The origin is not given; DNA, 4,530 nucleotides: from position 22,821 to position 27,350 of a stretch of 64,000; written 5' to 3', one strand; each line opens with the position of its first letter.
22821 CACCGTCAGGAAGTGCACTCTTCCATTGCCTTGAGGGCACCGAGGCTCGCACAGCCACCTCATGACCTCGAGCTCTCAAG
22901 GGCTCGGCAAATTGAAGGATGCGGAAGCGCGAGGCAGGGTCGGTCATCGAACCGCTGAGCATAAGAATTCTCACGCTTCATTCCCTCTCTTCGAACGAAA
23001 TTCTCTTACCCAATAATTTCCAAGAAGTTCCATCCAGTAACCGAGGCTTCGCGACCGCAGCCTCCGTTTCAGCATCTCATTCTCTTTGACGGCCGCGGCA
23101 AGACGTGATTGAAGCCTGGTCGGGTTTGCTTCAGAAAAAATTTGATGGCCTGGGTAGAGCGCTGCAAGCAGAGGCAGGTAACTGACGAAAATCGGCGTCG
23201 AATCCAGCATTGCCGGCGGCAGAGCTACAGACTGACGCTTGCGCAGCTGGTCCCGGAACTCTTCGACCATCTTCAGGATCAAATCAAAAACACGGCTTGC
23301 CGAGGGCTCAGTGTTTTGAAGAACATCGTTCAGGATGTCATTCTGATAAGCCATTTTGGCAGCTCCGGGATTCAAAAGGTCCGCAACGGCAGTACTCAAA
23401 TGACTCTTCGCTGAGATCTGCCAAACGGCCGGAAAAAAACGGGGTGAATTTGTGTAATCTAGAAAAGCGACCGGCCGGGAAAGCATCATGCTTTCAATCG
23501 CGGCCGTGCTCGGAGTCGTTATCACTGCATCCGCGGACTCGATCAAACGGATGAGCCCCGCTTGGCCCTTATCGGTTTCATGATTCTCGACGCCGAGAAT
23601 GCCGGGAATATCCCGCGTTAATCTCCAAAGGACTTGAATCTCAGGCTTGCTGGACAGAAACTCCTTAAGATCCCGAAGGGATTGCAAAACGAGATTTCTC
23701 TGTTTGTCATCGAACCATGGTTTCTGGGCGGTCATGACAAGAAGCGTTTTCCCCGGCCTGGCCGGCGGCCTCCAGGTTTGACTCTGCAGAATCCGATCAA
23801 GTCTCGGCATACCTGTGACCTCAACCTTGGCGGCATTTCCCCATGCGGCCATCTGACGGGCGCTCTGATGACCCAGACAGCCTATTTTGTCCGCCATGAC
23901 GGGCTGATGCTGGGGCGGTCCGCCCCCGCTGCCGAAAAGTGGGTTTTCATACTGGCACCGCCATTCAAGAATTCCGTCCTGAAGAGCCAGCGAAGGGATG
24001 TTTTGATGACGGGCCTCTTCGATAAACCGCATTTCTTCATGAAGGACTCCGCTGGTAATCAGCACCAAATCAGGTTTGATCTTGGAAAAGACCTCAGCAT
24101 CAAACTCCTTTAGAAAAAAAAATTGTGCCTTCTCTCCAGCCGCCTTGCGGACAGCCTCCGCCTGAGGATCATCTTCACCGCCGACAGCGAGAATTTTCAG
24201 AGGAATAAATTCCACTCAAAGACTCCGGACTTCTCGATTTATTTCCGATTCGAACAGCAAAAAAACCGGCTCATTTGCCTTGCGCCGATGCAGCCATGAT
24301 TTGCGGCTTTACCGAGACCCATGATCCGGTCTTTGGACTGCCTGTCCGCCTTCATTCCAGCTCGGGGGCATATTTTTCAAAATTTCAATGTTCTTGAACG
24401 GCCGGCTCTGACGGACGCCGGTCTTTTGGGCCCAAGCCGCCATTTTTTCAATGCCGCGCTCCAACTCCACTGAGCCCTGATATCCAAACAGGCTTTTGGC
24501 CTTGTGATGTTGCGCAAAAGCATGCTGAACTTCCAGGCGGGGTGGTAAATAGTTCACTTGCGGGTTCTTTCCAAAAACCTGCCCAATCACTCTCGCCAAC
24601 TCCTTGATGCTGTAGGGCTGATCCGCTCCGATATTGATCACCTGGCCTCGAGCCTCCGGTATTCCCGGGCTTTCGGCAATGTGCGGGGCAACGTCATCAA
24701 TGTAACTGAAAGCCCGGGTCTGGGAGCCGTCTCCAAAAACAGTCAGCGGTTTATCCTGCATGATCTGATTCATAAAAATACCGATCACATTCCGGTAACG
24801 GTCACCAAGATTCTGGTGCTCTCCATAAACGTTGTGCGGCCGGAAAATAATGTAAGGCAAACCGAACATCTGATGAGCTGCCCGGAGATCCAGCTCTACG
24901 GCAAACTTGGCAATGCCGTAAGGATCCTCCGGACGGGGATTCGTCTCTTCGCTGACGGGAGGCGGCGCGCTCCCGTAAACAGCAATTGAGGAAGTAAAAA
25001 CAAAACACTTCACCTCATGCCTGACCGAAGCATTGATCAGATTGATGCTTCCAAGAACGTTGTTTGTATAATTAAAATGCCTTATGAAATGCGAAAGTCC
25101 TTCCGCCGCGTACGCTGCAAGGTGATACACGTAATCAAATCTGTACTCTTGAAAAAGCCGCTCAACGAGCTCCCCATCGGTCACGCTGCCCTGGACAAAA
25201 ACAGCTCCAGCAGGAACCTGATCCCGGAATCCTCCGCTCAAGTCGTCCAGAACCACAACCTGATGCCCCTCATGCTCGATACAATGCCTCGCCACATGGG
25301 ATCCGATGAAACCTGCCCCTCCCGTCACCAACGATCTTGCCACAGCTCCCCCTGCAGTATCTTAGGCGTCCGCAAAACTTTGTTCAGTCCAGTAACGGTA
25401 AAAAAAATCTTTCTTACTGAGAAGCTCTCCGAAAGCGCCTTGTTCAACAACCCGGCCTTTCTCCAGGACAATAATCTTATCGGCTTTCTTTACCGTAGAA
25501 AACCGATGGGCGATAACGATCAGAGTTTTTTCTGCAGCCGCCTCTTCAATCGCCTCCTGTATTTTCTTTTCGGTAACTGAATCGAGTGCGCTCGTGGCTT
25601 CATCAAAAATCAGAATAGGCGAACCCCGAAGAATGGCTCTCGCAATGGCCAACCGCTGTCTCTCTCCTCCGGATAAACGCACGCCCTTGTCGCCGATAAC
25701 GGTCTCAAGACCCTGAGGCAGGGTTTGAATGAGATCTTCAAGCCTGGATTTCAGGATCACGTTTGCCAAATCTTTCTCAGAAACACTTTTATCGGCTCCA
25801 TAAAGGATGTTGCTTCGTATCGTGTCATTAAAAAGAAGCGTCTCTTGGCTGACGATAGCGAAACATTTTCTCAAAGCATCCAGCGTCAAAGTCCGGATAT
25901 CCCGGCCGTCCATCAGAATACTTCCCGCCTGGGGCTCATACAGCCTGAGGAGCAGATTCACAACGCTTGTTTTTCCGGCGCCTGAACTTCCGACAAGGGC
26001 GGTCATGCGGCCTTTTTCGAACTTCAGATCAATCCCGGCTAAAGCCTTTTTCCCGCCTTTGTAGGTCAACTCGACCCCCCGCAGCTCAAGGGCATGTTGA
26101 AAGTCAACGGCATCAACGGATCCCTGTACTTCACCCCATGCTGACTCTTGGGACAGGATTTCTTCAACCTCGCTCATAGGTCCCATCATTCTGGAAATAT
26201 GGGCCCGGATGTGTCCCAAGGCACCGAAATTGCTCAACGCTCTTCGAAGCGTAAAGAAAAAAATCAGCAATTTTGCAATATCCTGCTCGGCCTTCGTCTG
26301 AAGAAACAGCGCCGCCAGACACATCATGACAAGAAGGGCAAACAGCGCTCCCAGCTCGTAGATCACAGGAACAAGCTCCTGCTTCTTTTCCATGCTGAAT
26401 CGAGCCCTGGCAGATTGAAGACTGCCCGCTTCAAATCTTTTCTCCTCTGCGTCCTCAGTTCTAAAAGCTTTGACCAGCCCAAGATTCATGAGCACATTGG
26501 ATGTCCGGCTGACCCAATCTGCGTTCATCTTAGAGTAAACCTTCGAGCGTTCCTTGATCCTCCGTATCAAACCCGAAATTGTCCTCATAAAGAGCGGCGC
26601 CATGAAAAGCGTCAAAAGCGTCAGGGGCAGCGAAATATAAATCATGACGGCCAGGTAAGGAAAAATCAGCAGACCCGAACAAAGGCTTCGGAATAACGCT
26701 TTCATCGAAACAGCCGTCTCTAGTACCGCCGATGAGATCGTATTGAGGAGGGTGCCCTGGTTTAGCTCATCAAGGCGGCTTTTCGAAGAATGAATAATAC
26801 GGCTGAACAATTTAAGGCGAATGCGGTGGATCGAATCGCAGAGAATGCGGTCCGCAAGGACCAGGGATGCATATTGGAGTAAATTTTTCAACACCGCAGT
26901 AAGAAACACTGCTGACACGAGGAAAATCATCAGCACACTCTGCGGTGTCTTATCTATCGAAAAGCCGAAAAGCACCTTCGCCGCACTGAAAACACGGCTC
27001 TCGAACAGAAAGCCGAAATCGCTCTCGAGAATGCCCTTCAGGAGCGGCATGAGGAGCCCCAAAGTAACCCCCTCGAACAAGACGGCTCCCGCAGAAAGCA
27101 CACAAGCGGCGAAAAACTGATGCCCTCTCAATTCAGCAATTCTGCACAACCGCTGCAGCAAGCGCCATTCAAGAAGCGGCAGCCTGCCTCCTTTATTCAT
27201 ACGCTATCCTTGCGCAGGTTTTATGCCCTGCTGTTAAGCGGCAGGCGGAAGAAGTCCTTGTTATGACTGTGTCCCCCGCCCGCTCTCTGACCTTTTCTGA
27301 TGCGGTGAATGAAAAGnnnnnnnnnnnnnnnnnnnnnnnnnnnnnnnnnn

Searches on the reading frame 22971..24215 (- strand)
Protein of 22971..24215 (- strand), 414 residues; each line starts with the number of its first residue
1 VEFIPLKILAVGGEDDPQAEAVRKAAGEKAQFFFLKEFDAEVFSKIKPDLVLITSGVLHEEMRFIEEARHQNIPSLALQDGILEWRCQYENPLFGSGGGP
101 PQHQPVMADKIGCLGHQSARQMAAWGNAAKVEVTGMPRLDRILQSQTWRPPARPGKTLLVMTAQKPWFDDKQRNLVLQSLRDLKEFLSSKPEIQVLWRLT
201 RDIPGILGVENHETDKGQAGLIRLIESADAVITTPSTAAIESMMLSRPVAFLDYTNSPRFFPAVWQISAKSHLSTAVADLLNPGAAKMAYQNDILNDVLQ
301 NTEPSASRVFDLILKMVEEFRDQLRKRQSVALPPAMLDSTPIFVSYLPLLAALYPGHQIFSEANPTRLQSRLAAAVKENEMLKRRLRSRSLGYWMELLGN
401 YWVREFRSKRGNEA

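Call 7: search_protein_families(library=pfam, proteins=[window:22971-24215:-], max_evalue=0.001)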
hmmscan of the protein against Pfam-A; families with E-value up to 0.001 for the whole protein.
window:22971-24215:- (414 aa): 0 families

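Call 38: search_protein_families(library=ncbifam, proteins=[window:22971-24215:-], max_evalue=0.00001)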
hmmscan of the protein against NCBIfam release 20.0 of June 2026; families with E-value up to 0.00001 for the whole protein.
window:22971-24215:- (414 aa): 0 families

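Call 62: search_solved_structures(query=window:22971-24215:-, max_evalue=1)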
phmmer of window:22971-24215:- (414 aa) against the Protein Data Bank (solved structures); distinct sequences matched with E-value up to 1: 0.

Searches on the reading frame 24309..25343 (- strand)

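Call 7: search_protein_families(library=pfam, proteins=[window:24309-25343:-], max_evalue=0.001)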
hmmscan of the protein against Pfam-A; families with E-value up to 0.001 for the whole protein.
window:24309-25343:- (344 aa): 9 families
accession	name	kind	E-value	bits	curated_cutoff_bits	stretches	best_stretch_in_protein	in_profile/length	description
PF01370.27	Epimerase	-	9.8e-53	179.4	20.9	1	5-222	2-221/240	NAD dependent epimerase/dehydratase family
PF16363.11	GDP_Man_Dehyd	-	7.3e-37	128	27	1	5-301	1-332/332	GDP-mannose 4,6 dehydratase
PF02719.21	Polysacc_synt_2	-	8.1e-18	65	20.2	1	5-262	2-252/293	Polysaccharide biosynthesis protein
PF01073.25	3Beta_HSD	-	2e-14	53.8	22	1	5-221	1-225/280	3-beta hydroxysteroid dehydrogenase/isomerase family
PF04321.23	RmlD_sub_bind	-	7.9e-14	51.8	27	1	5-220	4-191/287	RmlD substrate binding domain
PF13460.12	NAD_binding_10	-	8.7e-10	39.2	27.2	1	8-173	1-147/184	NAD(P)H-binding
PF07993.18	NAD_binding_4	-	5.9e-07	29.3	20.1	1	69-178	89-213/258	Male sterility protein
PF05368.20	NmrA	-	1.5e-05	25.2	27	1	5-278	6-259/298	NmrA-like family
PF08659.16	KR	-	0.00039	20.8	22.6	0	4-121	3-138/180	KR domain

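Call 80: search_protein_families(library=ncbifam, proteins=[window:24309-25343:-], max_evalue=0.01)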
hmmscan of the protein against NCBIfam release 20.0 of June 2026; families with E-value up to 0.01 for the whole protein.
window:24309-25343:- (344 aa): 32 families (the best 25 are shown)
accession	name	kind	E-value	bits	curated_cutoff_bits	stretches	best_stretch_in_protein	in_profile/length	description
TIGR01179.1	galE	equivalog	2.1e-49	168.1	262.3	1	5-308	3-328/332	UDP-glucose 4-epimerase GalE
TIGR01181.1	dTDP_gluc_dehyt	equivalog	4e-36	124.7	365.1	1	4-307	2-313/321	dTDP-glucose 4,6-dehydratase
TIGR04180.1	EDH_00030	hypoth_equivalog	2.2e-35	122.2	475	1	5-291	2-295/297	NAD-dependent 4,6-dehydratase LegB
TIGR02197.1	heptose_epim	equivalog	8.9e-32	110.5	274.6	1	5-305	2-313/316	ADP-glyceromanno-heptose 6-epimerase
NF007956.0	PRK10675.1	subfamily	1.4e-24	86.8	394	1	3-304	2-328/338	UDP-glucose 4-epimerase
NF011728.1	PRK15181.1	equivalog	1.2e-21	77.1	760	1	3-304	17-336/348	Vi polysaccharide biosynthesis UDP-N-acetylglucosaminuronic acid C-4 epimerase TviC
TIGR03466.1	HpnA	hypoth_equivalog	3.5e-21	75.4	367.65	1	3-175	2-173/327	hopanoid-associated sugar epimerase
NF047922.1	GDPFucSynFcl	equivalog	2.1e-19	70.1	500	1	53-304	38-300/308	GDP-L-fucose synthase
NF007582.0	PRK10217.1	equivalog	2.4e-19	69.6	698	1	1-242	1-255/355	dTDP-glucose 4,6-dehydratase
NF007490.0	PRK10084.1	subfamily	2.9e-18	66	649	1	4-241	3-261/361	dTDP-glucose 4,6-dehydratase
NF042422.1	oxyalk_red_OleD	equivalog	1.1e-14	54.6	580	1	4-219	3-208/329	2-alkyl-3-oxoalkanoate reductase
NF008872.0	PRK11908.1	equivalog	1e-13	51.1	294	1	2-263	2-277/349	bifunctional UDP-4-keto-pentose/UDP-xylose synthase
NF043036.1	ErythonDh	equivalog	2.6e-13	49.9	325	1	5-151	4-158/321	D-erythronate dehydrogenase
TIGR01214.1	rmlD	equivalog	6.9e-13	48.3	224.05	1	5-261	3-230/285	dTDP-4-dehydrorhamnose reductase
NF041015.1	UDPsulfquin_syn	equivalog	7.6e-12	44.9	575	1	180-301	232-359/384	UDP-sulfoquinovose synthase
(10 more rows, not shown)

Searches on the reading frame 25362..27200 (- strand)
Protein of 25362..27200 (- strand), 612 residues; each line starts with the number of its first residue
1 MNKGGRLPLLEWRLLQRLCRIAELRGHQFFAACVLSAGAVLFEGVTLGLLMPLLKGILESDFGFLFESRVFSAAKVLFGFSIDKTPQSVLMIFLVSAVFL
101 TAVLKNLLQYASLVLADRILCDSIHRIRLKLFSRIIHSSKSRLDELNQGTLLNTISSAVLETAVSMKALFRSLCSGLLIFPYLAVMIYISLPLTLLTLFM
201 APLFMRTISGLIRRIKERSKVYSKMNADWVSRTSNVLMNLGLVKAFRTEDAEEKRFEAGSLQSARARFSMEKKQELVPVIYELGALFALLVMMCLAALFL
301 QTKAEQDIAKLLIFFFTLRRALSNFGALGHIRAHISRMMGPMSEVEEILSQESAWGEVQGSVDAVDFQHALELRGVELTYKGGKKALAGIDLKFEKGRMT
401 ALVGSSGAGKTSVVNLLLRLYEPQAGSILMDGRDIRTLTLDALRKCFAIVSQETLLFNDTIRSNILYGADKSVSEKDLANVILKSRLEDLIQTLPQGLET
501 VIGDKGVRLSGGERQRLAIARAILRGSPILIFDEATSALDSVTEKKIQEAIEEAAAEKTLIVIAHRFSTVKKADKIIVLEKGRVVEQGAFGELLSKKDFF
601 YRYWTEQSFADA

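Call 7: search_protein_families(library=pfam, proteins=[window:25362-27200:-], max_evalue=0.001)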
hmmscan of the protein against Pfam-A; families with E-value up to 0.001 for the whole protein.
window:25362-27200:- (612 aa): 5 families
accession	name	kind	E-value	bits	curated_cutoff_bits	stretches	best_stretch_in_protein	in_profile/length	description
PF00005.33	ABC_tran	-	2.9e-31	109.3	25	1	388-537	2-137/137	ABC transporter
PF00664.28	ABC_membrane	-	1e-13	52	28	1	86-303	35-253/274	ABC transporter transmembrane region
PF02463.25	SMC_N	-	2.9e-11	43.7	40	1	472-580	117-212/220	RecF/RecN/SMC N terminal domain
PF09818.15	ABC_ATPase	-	0.00017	21.1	23.2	0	485-578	135-229/283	P-loop domain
PF13401.12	AAA_22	-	0.00053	20.8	27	0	397-537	5-95/130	AAA domain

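Call 38: search_protein_families(library=ncbifam, proteins=[window:25362-27200:-], max_evalue=0.00001)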
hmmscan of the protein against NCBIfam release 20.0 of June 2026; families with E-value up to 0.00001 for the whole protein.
window:25362-27200:- (612 aa): 189 families (the best 25 are shown)
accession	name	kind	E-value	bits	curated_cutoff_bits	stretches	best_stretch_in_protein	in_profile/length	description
NF045513.1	HepA_fam_ABC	equivalog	4.9e-134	448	725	1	29-607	36-609/610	heterocyst formation ABC transporter subunit HepA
TIGR02203.1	MsbA_lipidA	equivalog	2.9e-118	395.9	602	1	29-600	12-562/572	lipid A export permease/ATP-binding protein MsbA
TIGR02204.1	MsbA_rel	hypoth_equivalog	1.5e-94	317.7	780.4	1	87-603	59-571/576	ABC transporter, permease/ATP-binding protein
NF008381.0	PRK11176.1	equivalog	5.7e-93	312.3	867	1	73-600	47-572/582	lipid A ABC transporter ATP-binding protein/permease MsbA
NF010178.0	PRK13657.1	equivalog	7.9e-90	302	733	1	73-608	37-571/588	glucan ABC transporter ATP-binding protein/ permease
TIGR00958.1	3a01208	subfamily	4.6e-79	266.5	874.6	1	125-601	234-708/711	antigen peptide transporter 2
NF052233.1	CphA_assoc_ABC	equivalog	6.7e-77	259.5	880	1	79-607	221-743/766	cyanophycin metabolism-associated ABC transporter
TIGR03797.1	NHLM_micro_ABC2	equivalog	4.8e-76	256.7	709.4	1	73-607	158-685/686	NHLP bacteriocin export ABC transporter permease/ATPase subunit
TIGR03796.1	NHLM_micro_ABC1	equivalog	7.5e-72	242.6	853.3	1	91-600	193-705/710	NHLP family bacteriocin export ABC transporter peptidase/permease/ATPase subunit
NF008364.0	PRK11160.1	equivalog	1.2e-70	238.8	630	1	58-603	29-571/575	heme ABC transporter ATP-binding protein/permease CydC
NF050066.1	LPSTprtrPglK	equivalog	1.5e-70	238.2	1000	1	25-582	12-558/558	BC-type lipopolysaccharide transporter PglK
TIGR03375.1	type_I_sec_LssB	subfamily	4e-69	233.6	693.1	1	180-596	276-691/696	type I secretion system permease/ATPase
TIGR01846.1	type_I_sec_HlyB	subfamily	1.3e-68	231.9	725.55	1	177-608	264-693/694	type I secretion system permease/ATPase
TIGR01192.1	chvA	subfamily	1.4e-68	232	585.4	1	73-602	37-565/585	glucan export ABC transporter ATP-binding protein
TIGR02857.1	CydD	equivalog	4.1e-66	224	435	1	343-579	295-529/529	thiol reductant ABC exporter subunit CydD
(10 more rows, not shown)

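Call 63: search_solved_structures(query=window:25362-27200:-, max_evalue=1e-40)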
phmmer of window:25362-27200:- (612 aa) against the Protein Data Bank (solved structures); distinct sequences matched with E-value up to 1e-40: 249 (the best 60 are shown).
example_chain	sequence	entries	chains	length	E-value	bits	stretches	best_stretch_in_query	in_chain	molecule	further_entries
6qex_A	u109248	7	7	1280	1e-117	397.4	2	124-608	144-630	Multidrug resistance protein 1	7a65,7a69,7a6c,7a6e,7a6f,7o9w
8gmg_A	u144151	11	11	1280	1e-117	397.4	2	124-608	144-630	ATP-dependent translocase ABCB1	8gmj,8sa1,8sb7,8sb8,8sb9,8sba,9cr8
8sa0_A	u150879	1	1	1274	1.3e-117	397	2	124-608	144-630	ATP-dependent translocase ABCB1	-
6q81_A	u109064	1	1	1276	1.5e-117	396.9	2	123-605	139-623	P-glycoprotein (ABCB1)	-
5kpi_A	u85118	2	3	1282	1.5e-117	396.9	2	123-605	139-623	Multidrug resistance protein 1A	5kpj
3g60_A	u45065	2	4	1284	1.5e-117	396.9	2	123-605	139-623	Multidrug resistance protein 1a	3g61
4ksb_A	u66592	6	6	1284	1.5e-117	396.8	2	123-605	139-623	Multidrug resistance protein 1A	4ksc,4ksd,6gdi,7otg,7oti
6ujw_A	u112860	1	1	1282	1.7e-117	396.6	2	123-605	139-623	ATP-dependent translocase ABCB1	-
3g5u_A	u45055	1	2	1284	1.8e-117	396.6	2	123-605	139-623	Multidrug resistance protein 1a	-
4lsg_A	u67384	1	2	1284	1.8e-117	396.6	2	123-605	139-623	Multidrug resistance protein 1A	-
4m2s_A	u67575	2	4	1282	1.9e-117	396.5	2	123-605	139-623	Multidrug resistance protein 1A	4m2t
4q9h_A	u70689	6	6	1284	1.9e-117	396.5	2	123-605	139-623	Multidrug resistance protein 1A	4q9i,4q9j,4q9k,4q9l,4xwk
8y6h_A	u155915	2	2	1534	2e-117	396.5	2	124-608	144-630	ATP-dependent translocase ABCB1,mNeonGreen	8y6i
6ujt_A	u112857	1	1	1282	2.1e-117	396.4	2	123-605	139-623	ATP-dependent translocase ABCB1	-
4m1m_A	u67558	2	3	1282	2.2e-117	396.3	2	123-605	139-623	Multidrug resistance protein 1A | ATP-dependent translocase ABCB1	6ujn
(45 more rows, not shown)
